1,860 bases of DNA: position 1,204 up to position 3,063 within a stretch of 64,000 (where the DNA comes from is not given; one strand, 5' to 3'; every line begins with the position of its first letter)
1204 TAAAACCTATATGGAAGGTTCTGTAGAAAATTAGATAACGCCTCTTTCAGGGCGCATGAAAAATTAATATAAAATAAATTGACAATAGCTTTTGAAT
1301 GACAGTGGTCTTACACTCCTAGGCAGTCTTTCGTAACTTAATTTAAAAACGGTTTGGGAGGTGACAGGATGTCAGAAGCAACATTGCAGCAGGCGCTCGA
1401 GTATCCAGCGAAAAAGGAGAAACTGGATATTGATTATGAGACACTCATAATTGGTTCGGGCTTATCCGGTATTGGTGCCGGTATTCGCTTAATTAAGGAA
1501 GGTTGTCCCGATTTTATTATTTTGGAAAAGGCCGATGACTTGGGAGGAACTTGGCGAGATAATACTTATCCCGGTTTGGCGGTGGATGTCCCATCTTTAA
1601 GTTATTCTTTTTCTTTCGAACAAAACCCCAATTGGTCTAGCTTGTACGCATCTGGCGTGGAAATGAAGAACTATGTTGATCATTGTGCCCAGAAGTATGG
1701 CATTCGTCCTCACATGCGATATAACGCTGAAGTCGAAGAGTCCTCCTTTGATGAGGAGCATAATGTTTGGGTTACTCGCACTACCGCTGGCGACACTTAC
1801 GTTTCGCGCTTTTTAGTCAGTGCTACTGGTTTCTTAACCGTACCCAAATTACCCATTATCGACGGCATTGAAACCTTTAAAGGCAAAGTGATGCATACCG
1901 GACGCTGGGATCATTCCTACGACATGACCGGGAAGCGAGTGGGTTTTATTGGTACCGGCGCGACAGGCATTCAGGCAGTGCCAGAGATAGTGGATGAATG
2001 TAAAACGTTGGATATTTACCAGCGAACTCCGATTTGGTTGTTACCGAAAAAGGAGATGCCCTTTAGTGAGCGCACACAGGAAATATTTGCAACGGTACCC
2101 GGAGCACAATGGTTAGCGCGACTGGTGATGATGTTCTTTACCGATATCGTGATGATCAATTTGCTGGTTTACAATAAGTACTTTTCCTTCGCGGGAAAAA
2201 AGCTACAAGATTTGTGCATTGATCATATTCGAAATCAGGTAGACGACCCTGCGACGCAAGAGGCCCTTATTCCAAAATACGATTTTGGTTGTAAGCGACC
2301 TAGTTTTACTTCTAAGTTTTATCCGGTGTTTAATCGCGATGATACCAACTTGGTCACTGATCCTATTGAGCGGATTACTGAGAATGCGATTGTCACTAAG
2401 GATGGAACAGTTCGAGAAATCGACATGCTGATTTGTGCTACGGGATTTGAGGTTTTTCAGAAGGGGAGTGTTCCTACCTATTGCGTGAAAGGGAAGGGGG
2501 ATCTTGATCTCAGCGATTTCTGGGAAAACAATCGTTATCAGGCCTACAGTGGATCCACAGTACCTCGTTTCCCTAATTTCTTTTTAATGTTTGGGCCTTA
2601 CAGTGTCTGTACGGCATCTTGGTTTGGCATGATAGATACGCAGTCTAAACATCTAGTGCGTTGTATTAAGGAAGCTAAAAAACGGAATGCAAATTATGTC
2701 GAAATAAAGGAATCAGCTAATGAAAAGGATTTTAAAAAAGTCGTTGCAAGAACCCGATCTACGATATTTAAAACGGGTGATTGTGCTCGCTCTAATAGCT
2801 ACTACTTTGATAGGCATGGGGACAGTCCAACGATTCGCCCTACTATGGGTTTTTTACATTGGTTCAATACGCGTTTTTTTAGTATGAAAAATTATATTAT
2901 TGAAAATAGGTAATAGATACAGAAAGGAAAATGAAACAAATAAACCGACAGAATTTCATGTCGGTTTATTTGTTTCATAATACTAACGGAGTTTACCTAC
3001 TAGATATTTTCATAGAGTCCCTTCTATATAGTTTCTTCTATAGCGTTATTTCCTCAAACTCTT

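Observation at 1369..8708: Orphan mini-NRPS cluster: C-A-T module, KamA-like aminomutase, CAS-like Fe/2OG oxygenase and BVMO-type monooxygenase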

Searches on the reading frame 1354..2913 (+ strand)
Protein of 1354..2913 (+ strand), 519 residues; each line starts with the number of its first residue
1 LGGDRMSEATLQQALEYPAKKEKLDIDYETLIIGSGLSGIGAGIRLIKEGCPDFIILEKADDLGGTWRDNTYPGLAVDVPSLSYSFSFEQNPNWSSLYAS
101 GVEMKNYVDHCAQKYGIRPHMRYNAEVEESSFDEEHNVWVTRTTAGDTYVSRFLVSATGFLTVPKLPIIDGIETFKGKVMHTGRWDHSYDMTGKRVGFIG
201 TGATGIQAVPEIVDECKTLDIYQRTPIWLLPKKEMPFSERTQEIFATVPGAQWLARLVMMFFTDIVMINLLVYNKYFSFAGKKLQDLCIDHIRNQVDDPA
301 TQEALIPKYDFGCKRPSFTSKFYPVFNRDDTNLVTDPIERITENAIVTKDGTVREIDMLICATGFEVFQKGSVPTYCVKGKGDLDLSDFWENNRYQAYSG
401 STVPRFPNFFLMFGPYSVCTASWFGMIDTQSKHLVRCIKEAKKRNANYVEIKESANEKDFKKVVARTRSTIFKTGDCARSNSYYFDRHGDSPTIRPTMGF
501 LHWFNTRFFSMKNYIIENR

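Call 4: search_protein_families(library=pfam, proteins=[window:1354-2913:+])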
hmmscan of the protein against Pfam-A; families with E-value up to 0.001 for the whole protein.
window:1354-2913:+ (519 aa): 6 families
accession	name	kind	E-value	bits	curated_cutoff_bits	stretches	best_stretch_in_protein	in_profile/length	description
PF13738.12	Pyr_redox_3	-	2.4e-13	50.5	30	1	31-228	1-199/305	Pyridine nucleotide-disulphide oxidoreductase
PF00743.25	FMO-like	-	7.5e-13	48.2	22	1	32-231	6-221/532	Flavin-binding monooxygenase-like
PF13450.12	NAD_binding_8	-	1.8e-10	41.4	21.9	1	32-99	1-66/68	NAD(P)-binding Rossmann-like domain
PF07992.20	Pyr_redox_2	-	1.2e-05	25.4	26.1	1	29-245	2-193/291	Pyridine nucleotide-disulphide oxidoreductase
PF13434.12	Lys_Orn_oxgnase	-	7e-05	22.5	21.3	1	95-219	88-214/339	L-lysine 6-monooxygenase/L-ornithine 5-monooxygenase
PF01266.30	DAO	-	0.00021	21.4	27.9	0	31-70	3-42/353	FAD dependent oxidoreductase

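Call 5: search_protein_families(library=ncbifam, proteins=[window:1354-2913:+], max_evalue=0.01)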
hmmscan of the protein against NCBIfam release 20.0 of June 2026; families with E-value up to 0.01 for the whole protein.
window:1354-2913:+ (519 aa): 13 families
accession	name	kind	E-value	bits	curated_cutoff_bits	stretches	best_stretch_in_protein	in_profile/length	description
NF045818.1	Neo-PentlctneDsynPtlE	equivalog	3.6e-64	216.9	1100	2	19-236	40-269/587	neopentalenolactone/pentalenolactone D synthase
NF040505.1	ArsO_flavin_mono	equivalog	5.2e-24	85.3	425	1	29-269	2-236/346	ArsO family NAD(P)H-dependent flavin-containing monooxygenase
NF058570.1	trimeth_mono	equivalog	7.9e-14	51.6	675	1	103-202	99-203/443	trimethylamine monooxygenase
TIGR04046.1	MSMEG_0569_nitr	hypoth_equivalog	9.3e-05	21.6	498.35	1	29-210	2-178/400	MSMEG_0569 family flavin-dependent oxidoreductase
TIGR01813.1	flavo_cyto_c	subfamily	0.0001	21.2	285.45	1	31-65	3-37/444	flavocytochrome c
NF053556.1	prodigi_MAP_PigB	equivalog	0.00075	18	850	1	12-79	139-203/659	prodigiosin MAP biosynthesis oxidoreductase PigB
TIGR04018.1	Bthiol_YpdA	hypoth_equivalog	0.0019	17.1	339.9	1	30-215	2-174/316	YpdA family putative bacillithiol disulfide reductase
NF005560.0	PRK07233.1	equivalog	0.003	16.4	252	0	31-68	4-40/435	hypothetical protein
NF040770.1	hetero_SS_HdrA2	exception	0.0043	15.2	1100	0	13-66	125-177/777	CoB-CoM heterodisulfide reductase HdrA2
NF045637.1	carotdesatCrtDProt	equivalog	0.0061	15.1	580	1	31-78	2-48/485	1-hydroxycarotenoid 3,4-desaturase CrtD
NF041778.1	hetero_SS_HdrA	equivalog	0.0062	14.4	1400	0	17-66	132-180/771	ferredoxin:CoB-CoM heterodisulfide reductase subunit HdrA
TIGR02734.1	crtI_fam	subfamily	0.0073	15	238.1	0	31-68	2-38/504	phytoene desaturase family protein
NF009410.0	PRK12771.1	subfamily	0.0083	14.7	516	0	169-209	112-154/566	NAD(P)-binding protein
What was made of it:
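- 1369..2913 (+): Type I Baeyer-Villiger monooxygenase family flavoprotein of 514 aa, convergent to the operon. Its membership of the pathway is not established. NCBIfam PtlE scores 217 bits, below its cut-off (call 5).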

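Call 68: search_solved_structures(query=window:1369-2913:+, max_evalue=0.00001, show_alignments=1)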
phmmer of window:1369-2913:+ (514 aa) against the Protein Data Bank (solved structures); distinct sequences matched with E-value up to 0.00001: 59.
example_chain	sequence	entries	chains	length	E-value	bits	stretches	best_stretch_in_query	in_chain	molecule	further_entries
2ylz_A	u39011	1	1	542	2.9e-65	224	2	22-233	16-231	PHENYLACETONE MONOOXYGENASE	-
8xg7_A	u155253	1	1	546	3e-65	223.9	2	22-233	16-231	Phenylacetone monooxygenase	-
1w4x_A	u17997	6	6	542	3.7e-65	223.6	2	22-233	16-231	PHENYLACETONE MONOOXYGENASE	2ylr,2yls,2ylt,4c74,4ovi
8xg8_A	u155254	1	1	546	6.6e-65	222.8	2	22-233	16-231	Phenylacetone monooxygenase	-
4d03_A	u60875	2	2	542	6.9e-65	222.7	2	22-233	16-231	PHENYLACETONE MONOOXYGENASE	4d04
8xg9_A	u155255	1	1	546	8.7e-65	222.4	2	22-233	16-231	Phenylacetone monooxygenase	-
2ylw_A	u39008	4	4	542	9.5e-65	222.3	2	22-233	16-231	PHENYLACETONE MONOOXYGENASE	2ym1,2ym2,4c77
2ylx_A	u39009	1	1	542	4.4e-64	220.1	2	22-233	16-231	PHENYLACETONE MONOOXYGENASE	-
3uov_A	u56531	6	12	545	4.7e-64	220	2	24-236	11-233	OTEMO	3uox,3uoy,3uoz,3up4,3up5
4ap3_A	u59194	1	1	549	1.9e-63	218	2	22-237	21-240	STEROID MONOOXYGENASE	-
4aos_A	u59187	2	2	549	3.5e-63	217.1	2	22-237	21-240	STEROID MONOOXYGENASE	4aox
4ap1_A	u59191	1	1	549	3.5e-63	217.1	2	22-237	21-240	STEROID MONOOXYGENASE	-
9uu6_A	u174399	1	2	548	8.6e-63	215.8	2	21-234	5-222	Putative flavin-binding monooxygenase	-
7v51_A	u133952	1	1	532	9.7e-63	215.6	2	21-234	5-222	Putative flavin-binding monooxygenase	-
8ytt_A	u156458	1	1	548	1e-62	215.6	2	21-234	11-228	Putative flavin-binding monooxygenase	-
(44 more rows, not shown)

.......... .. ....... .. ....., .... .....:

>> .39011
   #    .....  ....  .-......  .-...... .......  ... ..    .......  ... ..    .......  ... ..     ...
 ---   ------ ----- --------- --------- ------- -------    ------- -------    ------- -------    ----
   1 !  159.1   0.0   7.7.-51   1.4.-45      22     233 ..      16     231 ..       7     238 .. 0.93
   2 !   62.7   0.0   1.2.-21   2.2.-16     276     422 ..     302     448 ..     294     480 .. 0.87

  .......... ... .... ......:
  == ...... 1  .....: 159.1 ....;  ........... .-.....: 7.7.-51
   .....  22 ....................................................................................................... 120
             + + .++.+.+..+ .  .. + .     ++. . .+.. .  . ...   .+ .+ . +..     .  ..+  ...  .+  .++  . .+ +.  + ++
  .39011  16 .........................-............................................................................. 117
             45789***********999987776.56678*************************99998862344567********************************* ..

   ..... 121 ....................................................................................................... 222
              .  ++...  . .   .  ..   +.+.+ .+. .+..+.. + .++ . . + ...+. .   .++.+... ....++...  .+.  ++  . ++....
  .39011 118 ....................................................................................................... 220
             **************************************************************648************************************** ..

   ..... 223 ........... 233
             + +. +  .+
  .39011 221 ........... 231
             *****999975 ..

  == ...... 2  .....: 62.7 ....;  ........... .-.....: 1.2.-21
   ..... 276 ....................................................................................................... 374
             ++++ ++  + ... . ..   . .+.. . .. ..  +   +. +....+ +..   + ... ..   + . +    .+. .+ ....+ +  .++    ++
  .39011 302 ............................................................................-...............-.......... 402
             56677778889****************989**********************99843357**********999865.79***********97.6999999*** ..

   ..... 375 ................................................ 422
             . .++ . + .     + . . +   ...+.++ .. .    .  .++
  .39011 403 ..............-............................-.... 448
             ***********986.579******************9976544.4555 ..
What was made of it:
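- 1369..2913 (+): PAMO, OTEMO, STMO and CHMO match at E about 1e-65 (call 68).
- On Type I Baeyer-Villiger monooxygenases: GCKRP aligns with GTKR, and AVDVPS with RCDIES (call 68).
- Checked: BVMO: fingerprint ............, two GxGxxG motifs and the PAMO D66/R337 equivalents (call 68).
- Tried and rejected: The Lys_Orn_oxgnase hit is weak (E 7e-5), against type I BVMO matches at E 1e-65 with the fingerprint present (calls 4, 68).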
